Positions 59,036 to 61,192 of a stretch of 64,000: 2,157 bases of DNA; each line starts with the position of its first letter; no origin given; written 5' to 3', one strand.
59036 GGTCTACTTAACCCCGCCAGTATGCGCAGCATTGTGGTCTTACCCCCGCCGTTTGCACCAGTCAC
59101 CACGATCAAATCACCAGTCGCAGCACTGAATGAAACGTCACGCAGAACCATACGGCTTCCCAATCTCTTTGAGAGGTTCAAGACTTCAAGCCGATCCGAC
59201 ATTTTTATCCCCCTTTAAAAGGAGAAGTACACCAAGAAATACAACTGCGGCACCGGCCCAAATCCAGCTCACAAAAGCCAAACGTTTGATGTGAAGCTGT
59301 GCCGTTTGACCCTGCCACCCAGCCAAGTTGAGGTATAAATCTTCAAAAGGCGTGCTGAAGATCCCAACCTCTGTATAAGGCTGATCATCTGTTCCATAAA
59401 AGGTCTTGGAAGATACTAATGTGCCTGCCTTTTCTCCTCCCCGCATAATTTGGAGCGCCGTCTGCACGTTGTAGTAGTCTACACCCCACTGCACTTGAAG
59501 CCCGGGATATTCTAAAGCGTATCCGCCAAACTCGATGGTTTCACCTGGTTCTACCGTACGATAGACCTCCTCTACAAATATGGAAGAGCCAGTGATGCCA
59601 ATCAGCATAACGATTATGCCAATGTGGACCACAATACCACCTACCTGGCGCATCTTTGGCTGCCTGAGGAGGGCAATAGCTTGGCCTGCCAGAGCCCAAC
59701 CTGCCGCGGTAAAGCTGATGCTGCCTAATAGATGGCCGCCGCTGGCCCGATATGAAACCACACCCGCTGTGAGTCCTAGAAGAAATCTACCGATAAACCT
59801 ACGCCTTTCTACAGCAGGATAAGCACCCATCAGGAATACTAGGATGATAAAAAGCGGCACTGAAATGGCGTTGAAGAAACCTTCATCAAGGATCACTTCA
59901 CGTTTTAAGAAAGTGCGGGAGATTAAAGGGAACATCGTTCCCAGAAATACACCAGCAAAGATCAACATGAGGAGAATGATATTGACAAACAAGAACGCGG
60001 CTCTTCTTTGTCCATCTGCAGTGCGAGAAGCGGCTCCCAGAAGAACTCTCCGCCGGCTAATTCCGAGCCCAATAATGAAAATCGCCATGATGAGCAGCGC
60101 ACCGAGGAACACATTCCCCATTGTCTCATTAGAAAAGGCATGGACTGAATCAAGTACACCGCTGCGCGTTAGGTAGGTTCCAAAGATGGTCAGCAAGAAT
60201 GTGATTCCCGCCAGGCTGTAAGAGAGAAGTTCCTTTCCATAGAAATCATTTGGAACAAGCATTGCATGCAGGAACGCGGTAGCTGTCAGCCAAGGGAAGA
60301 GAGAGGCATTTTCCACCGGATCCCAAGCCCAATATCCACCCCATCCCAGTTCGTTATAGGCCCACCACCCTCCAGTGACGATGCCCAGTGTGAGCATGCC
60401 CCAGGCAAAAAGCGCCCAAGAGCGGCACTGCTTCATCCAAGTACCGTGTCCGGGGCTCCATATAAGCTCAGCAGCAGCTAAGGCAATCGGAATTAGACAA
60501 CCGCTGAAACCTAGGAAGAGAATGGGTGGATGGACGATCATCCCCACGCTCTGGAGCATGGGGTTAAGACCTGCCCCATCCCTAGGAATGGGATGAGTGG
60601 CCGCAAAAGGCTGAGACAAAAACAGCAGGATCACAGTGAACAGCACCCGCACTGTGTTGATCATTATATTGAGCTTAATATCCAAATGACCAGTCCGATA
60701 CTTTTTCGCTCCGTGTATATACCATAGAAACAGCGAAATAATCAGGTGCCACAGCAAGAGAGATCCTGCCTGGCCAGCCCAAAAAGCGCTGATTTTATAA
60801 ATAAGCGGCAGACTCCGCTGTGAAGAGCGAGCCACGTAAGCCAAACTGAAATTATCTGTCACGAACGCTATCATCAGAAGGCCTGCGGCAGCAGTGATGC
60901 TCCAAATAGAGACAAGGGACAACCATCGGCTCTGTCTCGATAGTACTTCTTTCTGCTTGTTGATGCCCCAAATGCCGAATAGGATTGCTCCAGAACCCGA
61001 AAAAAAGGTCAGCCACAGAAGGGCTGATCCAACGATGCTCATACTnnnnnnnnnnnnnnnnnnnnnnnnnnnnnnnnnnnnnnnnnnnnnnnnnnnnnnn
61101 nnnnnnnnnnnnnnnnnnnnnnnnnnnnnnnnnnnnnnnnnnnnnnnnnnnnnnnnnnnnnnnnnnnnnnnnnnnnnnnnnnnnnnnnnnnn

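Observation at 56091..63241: One-strand cassette joining TatAC, a Tat-signal dihaem protein, a variant System I (ccmEFABCD) and a DUF4382 lipoprotein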

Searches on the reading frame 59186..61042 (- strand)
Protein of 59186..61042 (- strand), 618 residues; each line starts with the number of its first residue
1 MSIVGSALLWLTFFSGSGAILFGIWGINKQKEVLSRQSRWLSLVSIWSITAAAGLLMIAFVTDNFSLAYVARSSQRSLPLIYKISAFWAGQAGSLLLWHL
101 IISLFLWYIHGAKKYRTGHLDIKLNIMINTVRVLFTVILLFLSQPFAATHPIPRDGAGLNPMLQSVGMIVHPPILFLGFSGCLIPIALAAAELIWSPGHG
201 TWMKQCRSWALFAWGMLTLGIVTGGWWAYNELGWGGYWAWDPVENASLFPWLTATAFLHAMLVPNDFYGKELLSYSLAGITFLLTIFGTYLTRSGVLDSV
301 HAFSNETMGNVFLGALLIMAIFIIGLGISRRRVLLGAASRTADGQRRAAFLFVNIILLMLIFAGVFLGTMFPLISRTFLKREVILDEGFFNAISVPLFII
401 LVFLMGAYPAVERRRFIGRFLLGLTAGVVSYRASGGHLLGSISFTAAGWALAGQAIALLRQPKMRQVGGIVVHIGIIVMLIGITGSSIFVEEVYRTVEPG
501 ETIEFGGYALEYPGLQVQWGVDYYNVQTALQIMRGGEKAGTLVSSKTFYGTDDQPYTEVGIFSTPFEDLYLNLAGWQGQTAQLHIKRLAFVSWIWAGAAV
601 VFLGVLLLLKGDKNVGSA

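Call 3: search_protein_families(library=pfam, proteins=[window:59186-61042:-], max_evalue=0.01)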
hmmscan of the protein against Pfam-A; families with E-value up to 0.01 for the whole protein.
window:59186-61042:- (618 aa): 3 families
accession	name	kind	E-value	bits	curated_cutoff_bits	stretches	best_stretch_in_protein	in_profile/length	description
PF16327.10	CcmF_C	-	1.1e-35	123.9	28.7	1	347-609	33-320/323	Cytochrome c-type biogenesis protein CcmF C-terminal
PF01578.25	Cytochrom_C_asm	-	4.6e-31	108.6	29.9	1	88-294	1-206/212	Cytochrome C assembly protein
PF05140.19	ResB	-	0.0023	17.3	24.6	0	464-503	149-188/486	ResB-like family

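Call 4: search_protein_families(library=ncbifam, proteins=[window:59186-61042:-], max_evalue=0.01)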
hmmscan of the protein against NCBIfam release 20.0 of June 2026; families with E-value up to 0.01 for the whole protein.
window:59186-61042:- (618 aa): 4 families
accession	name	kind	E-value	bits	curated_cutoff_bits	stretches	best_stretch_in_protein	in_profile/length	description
TIGR03145.1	cyt_nit_nrfE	subfamily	1.4e-107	361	927.3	1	10-607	11-628/631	heme lyase NrfEFG subunit NrfE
TIGR00353.1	nrfE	subfamily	7.5e-107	358.6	569.05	1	53-609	2-572/578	heme lyase CcmF/NrfE family subunit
NF007691.0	PRK10369.1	subfamily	5.8e-89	299.4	394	1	26-608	29-564/573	heme lyase NrfEFG subunit NrfE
TIGR03144.1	cytochr_II_ccsB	equivalog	3.9e-09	36.6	187.6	1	212-285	166-237/252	c-type cytochrome biogenesis protein CcsB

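Call 40: find_homologous_proteins(query=window:59186-61042:-, max_evalue=1e-20)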
Query window:59186-61042:- (618 aa): 7981 proteins with E <= 1e-20 among 8000 candidates; the best 120 are listed.
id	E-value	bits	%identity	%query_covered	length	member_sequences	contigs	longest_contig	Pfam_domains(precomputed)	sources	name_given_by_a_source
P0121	0.0e+0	1366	100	100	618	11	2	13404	PF16327.11,PF01578.26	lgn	-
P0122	1.9e-278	943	69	100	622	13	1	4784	PF16327.11,PF01578.26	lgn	-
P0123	3.8e-198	678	53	96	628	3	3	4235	PF16327.11,PF01578.26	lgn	-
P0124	1.4e-191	656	52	99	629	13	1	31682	PF16327.11,PF01578.26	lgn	-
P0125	5.9e-185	635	52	95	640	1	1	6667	PF16327.11,PF01578.26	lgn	-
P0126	2.1e-179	616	50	97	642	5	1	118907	PF16327.11,PF01578.26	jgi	jgi:cytochrome c-type biogenesis protein CcmF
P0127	2.2e-179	616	48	98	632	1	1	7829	PF16327.11,PF01578.26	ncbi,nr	ncbi:MAG: heme lyase CcmF/NrfE family subunit [Firmicutes bacterium]|nr:heme lyase CcmF/NrfE family 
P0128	7.8e-177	608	49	98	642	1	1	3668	PF16327.11,PF01578.26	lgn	-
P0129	6.6e-176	605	48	99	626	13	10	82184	PF16327.11,PF01578.26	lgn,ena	-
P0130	1.5e-175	604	49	99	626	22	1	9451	PF16327.11,PF01578.26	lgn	-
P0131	2.6e-173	596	48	97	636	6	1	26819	PF16327.11,PF01578.26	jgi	jgi:cytochrome c-type biogenesis protein CcmF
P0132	3.3e-173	596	49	95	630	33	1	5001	PF16327.11,PF01578.26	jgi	jgi:cytochrome c-type biogenesis protein CcmF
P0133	1.3e-172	594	51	90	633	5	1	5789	PF16327.11,PF01578.26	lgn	-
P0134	1.8e-172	593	48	99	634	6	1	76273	PF16327.11,PF01578.26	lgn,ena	-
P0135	3.7e-172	592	50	91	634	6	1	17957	PF16327.11,PF01578.26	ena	-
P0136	8.9e-171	588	48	96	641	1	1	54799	PF16327.11,PF01578.26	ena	-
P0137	1.5e-169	584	46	99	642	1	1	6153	PF16327.11,PF01578.26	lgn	-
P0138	2.8e-169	583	46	98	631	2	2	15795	PF16327.11,PF01578.26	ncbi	-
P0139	8.6e-169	581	47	95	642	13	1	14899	PF16327.11,PF01578.26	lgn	-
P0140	1.8e-167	577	46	100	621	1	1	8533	PF16327.11,PF01578.26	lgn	-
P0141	2.0e-167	577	46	99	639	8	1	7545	PF16327.11,PF01578.26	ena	-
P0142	5.0e-167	575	49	99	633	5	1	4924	PF16327.11,PF01578.26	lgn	-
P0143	7.6e-167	575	50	94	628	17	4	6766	PF16327.11,PF01578.26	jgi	jgi:cytochrome c-type biogenesis protein CcmF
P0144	9.5e-167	574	46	99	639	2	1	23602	PF16327.11,PF01578.26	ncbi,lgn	-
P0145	3.0e-166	573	49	94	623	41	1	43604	PF16327.11,PF01578.26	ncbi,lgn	-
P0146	7.4e-166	572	48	97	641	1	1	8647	PF16327.11,PF01578.26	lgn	-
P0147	3.0e-165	569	46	97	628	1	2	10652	PF16327.11,PF01578.26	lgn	-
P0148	3.9e-164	566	49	96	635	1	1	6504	PF16327.11,PF01578.26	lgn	-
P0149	2.4e-163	563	47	99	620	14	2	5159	PF16327.11,PF01578.26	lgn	-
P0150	1.3e-160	554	50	90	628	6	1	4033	PF16327.11,PF01578.26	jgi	-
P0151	1.3e-159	551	46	94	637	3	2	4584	PF16327.11,PF01578.26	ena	-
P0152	3.0e-159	550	48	95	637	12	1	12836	PF16327.11,PF01578.26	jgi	jgi:cytochrome c-type biogenesis protein CcmF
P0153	1.3e-157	544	46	100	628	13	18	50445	PF16327.11,PF01578.26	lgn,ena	-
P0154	2.1e-155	537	47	94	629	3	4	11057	PF16327.11,PF01578.26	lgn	-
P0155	6.3e-154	532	46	94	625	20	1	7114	PF16327.11,PF01578.26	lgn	-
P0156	5.3e-153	529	44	99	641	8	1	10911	PF16327.11,PF05140.20,PF01578.26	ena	-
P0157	6.3e-148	512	42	99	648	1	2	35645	PF16327.11,PF01578.26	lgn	-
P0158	5.6e-144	499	42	99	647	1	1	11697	PF16327.11,PF05140.20,PF01578.26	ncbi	-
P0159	2.6e-142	494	41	99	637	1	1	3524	PF16327.11,PF01578.26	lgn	-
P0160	7.7e-142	492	42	100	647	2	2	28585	PF16327.11,PF01578.26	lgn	-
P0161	7.4e-141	489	42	95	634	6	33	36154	PF16327.11,PF01578.26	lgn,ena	-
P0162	1.0e-128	449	38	97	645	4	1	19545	PF16327.11,PF01578.26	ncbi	-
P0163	5.8e-125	436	41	91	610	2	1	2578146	PF16327.11,PF01578.26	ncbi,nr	ncbi:heme lyase CcmF/NrfE family subunit [Halothermothrix orenii]|nr:cytochrome c-type biogenesis Cc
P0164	5.1e-121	423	52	63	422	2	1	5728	PF16327.11,PF01578.26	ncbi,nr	ncbi:MAG TPA: cytochrome c biogenesis protein CcsA, partial [Firmicutes bacterium]|nr:cytochrome c b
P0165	2.2e-117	411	39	98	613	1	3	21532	PF16327.11,PF01578.26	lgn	-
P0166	8.0e-113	396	40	99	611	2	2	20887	PF16327.11,PF01578.26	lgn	-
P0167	1.3e-111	392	37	96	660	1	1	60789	PF16327.11,PF01578.26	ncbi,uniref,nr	ncbi:heme lyase CcmF/NrfE family subunit [Selenihalanaerobacter shriftii]|uniref:Cytochrome c-type b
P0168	1.6e-111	392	37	91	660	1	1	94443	PF16327.11,PF01578.26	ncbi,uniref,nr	ncbi:heme lyase CcmF/NrfE family subunit [Selenihalanaerobacter shriftii]|uniref:Cytochrome c-type b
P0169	4.4e-111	391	37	98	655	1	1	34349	PF16327.11,PF05140.20,PF01578.26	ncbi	ncbi:MAG: heme lyase CcmF/NrfE family subunit [Candidatus Bipolaricaulia bacterium]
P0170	1.2e-110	389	37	96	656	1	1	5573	PF16327.11,PF01578.26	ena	-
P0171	2.4e-110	388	39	90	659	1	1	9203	PF16327.11,PF01578.26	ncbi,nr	ncbi:MAG: heme lyase CcmF/NrfE family subunit [Chloroflexi bacterium]|nr:heme lyase CcmF/NrfE family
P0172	4.2e-110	387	37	99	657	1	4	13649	PF16327.11,PF01578.26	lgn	-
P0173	4.2e-110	387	36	99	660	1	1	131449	PF16327.11,PF01578.26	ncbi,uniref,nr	ncbi:heme lyase CcmF/NrfE family subunit [Selenihalanaerobacter shriftii]|uniref:Cytochrome c-type b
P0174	5.7e-110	387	37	95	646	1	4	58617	PF16327.11,PF01578.26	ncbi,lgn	-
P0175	8.6e-110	386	37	95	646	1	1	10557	PF16327.11,PF01578.26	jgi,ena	-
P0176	9.2e-110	386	37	95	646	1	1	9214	PF16327.11,PF01578.26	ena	-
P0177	3.0e-109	385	37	91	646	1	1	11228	PF16327.11,PF01578.26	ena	-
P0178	3.1e-109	384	37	95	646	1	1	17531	PF16327.11,PF01578.26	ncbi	-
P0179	5.5e-109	384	37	91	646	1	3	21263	PF16327.11,PF01578.26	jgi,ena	-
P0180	5.9e-109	384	37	91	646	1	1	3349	PF16327.11,PF01578.26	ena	-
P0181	6.2e-109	383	37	91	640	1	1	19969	PF16327.11,PF01578.26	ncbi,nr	ncbi:MAG: hypothetical protein A2889_03115 [Nitrospinae bacterium RIFCSPLOWO2_01_FULL_39_10]|nr:MAG:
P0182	6.6e-109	383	36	96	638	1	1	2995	PF16327.11,PF01578.26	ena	-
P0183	6.9e-109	383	37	95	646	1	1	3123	PF16327.11,PF01578.26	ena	-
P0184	7.0e-109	383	39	99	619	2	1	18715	PF16327.11,PF01578.26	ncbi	-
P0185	7.4e-109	383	37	95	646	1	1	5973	PF16327.11,PF01578.26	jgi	-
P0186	8.5e-109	383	37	95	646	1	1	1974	PF16327.11,PF01578.26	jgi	-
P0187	8.6e-109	383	37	95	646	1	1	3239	PF16327.11,PF01578.26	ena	-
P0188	8.7e-109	383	38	99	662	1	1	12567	PF16327.11,PF01578.26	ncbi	-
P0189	9.2e-109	383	37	95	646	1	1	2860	PF16327.11,PF01578.26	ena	-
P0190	1.0e-108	383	37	91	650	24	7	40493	PF16327.11,PF01578.26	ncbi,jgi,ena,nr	ncbi:MAG: hypothetical protein A2W77_06335 [Nitrospinae bacterium RIFCSPLOWO2_12_39_16]|nr:MAG: hypo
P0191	1.0e-108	383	36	96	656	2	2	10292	PF16327.11,PF01578.26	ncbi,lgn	-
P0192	2.0e-108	382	36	100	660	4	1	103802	PF16327.11,PF01578.26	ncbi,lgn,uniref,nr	ncbi:cytochrome c-type biogenesis protein CcmF [Candidatus Frackibacter sp. WG11]|uniref:heme lyase 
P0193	4.3e-108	381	36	96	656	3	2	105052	PF16327.11,PF01578.26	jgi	jgi:cytochrome c-type biogenesis protein CcmF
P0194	4.8e-108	381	36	97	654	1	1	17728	PF16327.11,PF01578.26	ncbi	-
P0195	9.2e-108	380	36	98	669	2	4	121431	PF16327.11,PF05140.20,PF01578.26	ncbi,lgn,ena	-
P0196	9.7e-108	380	37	96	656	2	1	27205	PF16327.11,PF01578.26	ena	-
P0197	1.0e-107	379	39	89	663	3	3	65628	PF16327.11,PF01578.26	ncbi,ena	-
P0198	1.1e-107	379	37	97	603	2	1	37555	PF16327.11,PF01578.26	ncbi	-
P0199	1.1e-107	379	37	98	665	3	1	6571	PF16327.11,PF01578.26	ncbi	-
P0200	1.3e-107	379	37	99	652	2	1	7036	PF16327.11,PF01578.26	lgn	-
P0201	1.7e-107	379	37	95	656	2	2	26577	PF16327.11,PF01578.26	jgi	jgi:cytochrome c-type biogenesis protein CcmF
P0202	2.0e-107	378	38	91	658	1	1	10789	PF16327.11,PF05140.20,PF01578.26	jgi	jgi:cytochrome c-type biogenesis protein CcmF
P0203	2.5e-107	378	37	91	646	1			PF16327.11,PF01578.26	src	-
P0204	2.8e-107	378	37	91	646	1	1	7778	PF16327.11,PF01578.26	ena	-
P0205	3.6e-107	378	35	99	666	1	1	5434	PF16327.11,PF01578.26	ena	-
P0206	3.8e-107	378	37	96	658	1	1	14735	PF16327.11,PF01578.26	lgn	-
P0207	4.1e-107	377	37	91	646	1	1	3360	PF16327.11,PF01578.26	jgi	-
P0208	6.1e-107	377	35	97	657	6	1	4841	PF16327.11,PF05140.20,PF01578.26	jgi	jgi:cytochrome c-type biogenesis protein CcmF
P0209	6.8e-107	377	38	99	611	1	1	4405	PF16327.11,PF01578.26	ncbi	-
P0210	1.2e-106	376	38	99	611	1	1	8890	PF16327.11,PF01578.26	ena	-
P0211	1.7e-106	375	38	90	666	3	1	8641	PF16327.11,PF05140.20,PF01578.26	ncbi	-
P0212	2.1e-106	375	35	98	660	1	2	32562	PF16327.11,PF05140.20,PF01578.26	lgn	-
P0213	2.9e-106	375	36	98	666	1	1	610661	PF16327.11,PF01578.26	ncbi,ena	-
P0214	3.5e-106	374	37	98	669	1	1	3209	PF16327.11,PF05140.20,PF01578.26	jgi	-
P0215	3.9e-106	374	36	98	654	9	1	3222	PF16327.11,PF01578.26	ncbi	-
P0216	4.1e-106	374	36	95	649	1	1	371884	PF16327.11,PF05140.20,PF01578.26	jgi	jgi:cytochrome c-type biogenesis protein CcmF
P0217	4.4e-106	374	35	99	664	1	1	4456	PF16327.11,PF05140.20,PF01578.26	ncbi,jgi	-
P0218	4.9e-106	374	37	93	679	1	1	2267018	PF16327.11,PF05140.20,PF01578.26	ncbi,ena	-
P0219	6.6e-106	373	36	94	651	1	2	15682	PF16327.11,PF01578.26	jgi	-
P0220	6.8e-106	373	37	91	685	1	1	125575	PF16327.11,PF01578.26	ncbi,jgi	ncbi:MAG: heme lyase CcmF/NrfE family subunit [Planctomycetota bacterium]|jgi:cytochrome c-type biog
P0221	7.4e-106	373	36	98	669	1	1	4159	PF16327.11,PF01578.26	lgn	-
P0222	7.7e-106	373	38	94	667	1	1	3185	PF16327.11,PF01578.26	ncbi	-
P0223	8.3e-106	373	37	98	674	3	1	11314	PF16327.11,PF01578.26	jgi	jgi:cytochrome c-type biogenesis protein CcmF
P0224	9.8e-106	373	40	92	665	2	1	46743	PF16327.11,PF01578.26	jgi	-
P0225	1.4e-105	372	37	93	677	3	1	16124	PF16327.11,PF01578.26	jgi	jgi:cytochrome c-type biogenesis protein CcmF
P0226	1.5e-105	372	36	90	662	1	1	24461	PF16327.11,PF01578.26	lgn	-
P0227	1.8e-105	372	36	99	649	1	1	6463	PF16327.11,PF01578.26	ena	-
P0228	1.8e-105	372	38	92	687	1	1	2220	PF16327.11,PF01578.26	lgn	-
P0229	2.8e-105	371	37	90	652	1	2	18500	PF16327.11,PF01578.26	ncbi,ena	-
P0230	2.8e-105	371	38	90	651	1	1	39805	PF16327.11,PF05140.20,PF01578.26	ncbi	-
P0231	2.9e-105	371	37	90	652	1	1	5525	PF16327.11,PF01578.26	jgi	-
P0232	3.1e-105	371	36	91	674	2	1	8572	PF16327.11,PF01578.26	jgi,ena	-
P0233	3.2e-105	371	36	95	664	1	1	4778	PF16327.11,PF01578.26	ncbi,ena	-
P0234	3.2e-105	371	36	99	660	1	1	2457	PF16327.11,PF01578.26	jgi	jgi:cytochrome c-type biogenesis protein CcmF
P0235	3.5e-105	371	35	97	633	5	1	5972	PF16327.11,PF01578.26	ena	-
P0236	4.2e-105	371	37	99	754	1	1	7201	PF16327.11,PF13240.12,PF05140.20,PF01578.26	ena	-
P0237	4.3e-105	371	35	97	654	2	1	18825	PF16327.11,PF01578.26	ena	-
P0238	4.6e-105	371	37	89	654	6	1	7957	PF16327.11,PF05140.20,PF01578.26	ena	-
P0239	5.2e-105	371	37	89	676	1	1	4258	PF16327.11,PF01578.26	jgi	jgi:cytochrome c-type biogenesis protein CcmF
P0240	5.2e-105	371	37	90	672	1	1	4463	PF16327.11,PF05140.20,PF01578.26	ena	-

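Call 41: find_encoding_contigs(protein=P0163, flank=8000, max_places=1)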
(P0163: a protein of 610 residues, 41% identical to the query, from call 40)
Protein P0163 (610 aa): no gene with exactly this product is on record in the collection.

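Call 42: find_encoding_contigs(protein=P0157, flank=8000, max_places=1)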
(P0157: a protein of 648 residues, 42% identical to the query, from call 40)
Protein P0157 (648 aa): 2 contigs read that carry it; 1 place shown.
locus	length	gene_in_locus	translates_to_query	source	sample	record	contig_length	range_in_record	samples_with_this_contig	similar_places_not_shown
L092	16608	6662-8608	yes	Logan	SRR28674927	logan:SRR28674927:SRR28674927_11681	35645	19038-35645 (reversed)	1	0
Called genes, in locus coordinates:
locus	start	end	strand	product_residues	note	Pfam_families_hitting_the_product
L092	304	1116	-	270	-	PF00583:Acetyltransf_1, PF13673:Acetyltransf_10 (weak), PF13508:Acetyltransf_7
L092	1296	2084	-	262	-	PF06182:ABC2_membrane_6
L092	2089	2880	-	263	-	PF06182:ABC2_membrane_6, PF01061:ABC2_membrane (weak)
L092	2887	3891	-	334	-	PF00005:ABC_tran, PF13304:AAA_21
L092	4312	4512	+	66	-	-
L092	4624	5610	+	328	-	PF09699:Paired_CXXCH_1 (faint), PF14522:Cytochrome_C7 (faint), PF14537:Cytochrom_c3_2 (faint), PF13435:Cytochrome_C554 (faint)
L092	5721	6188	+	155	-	PF00581:Rhodanese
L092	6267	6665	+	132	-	PF03100:CcmE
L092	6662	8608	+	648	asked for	PF01578:Cytochrom_C_asm, PF16327:CcmF_C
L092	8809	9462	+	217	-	PF00005:ABC_tran, PF13304:AAA_21 (faint)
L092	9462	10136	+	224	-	PF01061:ABC2_membrane, PF03379:CcmB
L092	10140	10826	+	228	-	PF01578:Cytochrom_C_asm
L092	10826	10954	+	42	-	-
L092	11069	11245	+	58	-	-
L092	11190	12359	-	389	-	PF01979:Amidohydro_1, PF07969:Amidohydro_3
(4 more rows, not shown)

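Call 43: find_encoding_contigs(protein=P0161, flank=8000, max_places=1)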
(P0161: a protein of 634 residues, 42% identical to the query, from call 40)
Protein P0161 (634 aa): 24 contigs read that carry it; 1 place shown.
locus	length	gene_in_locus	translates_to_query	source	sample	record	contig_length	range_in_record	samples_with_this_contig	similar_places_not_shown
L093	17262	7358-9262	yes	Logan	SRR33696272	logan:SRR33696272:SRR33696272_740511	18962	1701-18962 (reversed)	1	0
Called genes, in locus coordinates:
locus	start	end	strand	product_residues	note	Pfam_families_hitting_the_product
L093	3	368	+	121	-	?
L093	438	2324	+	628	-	PF00496:SBP_bac_5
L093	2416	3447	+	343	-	PF19300:BPD_transp_1_N (weak), PF00528:BPD_transp_1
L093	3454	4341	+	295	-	PF12911:OppC_N, PF00528:BPD_transp_1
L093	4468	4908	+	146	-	-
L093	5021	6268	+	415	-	PF13517:FG-GAP_3 (faint), PF21348:RGL11_C (weak)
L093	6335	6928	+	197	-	-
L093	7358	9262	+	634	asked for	PF01578:Cytochrom_C_asm, PF16327:CcmF_C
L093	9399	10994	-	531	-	PF12894:ANAPC4_WD40 (faint), PF02239:Cytochrom_D1 (faint), PF10282:Lactonase (faint), PF23414:Beta-prop_EML_2 (faint), PF25174:Beta-prop_THOC3 (faint), PF01436:NHL (faint), PF03150:CCP_MauG (weak)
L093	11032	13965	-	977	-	PF00754:F5_F8_type_C, PF22633:F5_F8_type_C_2 (weak), PF07676:PD40 (faint), PF18582:HZS_alpha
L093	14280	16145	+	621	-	PF18370:RGI_lyase, PF01839:FG-GAP (faint), PF13517:FG-GAP_3 (faint), PF21348:RGL11_C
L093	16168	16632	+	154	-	-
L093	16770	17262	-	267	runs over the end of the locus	PF00106:adh_short, PF01370:Epimerase (weak), PF08659:KR, PF13561:adh_short_C2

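Call 44: find_encoding_contigs(protein=P0162, flank=8000, max_places=1)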
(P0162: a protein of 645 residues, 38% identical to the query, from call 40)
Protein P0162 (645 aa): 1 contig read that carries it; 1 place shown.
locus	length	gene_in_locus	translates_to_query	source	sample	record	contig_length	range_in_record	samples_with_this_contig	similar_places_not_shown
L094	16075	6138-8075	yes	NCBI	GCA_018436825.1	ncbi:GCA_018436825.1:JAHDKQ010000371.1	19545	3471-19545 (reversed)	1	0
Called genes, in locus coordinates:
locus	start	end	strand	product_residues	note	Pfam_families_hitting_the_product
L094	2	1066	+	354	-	?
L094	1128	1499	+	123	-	PF07883:Cupin_2, PF02311:AraC_binding (weak)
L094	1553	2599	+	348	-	PF00155:Aminotran_1_2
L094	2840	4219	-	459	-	-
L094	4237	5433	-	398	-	PF01553:Acyltransferase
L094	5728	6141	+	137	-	PF03100:CcmE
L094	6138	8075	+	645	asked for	PF01578:Cytochrom_C_asm, PF16327:CcmF_C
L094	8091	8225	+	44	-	-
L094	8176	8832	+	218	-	PF13175:AAA_15 (faint), PF00005:ABC_tran, PF13304:AAA_21 (weak)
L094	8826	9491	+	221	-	PF03379:CcmB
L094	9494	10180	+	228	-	PF01578:Cytochrom_C_asm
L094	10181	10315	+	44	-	-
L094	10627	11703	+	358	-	PF16286:DUF4932 (weak)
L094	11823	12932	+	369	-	PF20551:DUF6765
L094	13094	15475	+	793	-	PF20437:LonC_helical, PF13654:AAA_32, PF20436:LonB_AAA-LID, PF05362:Lon_C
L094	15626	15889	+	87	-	-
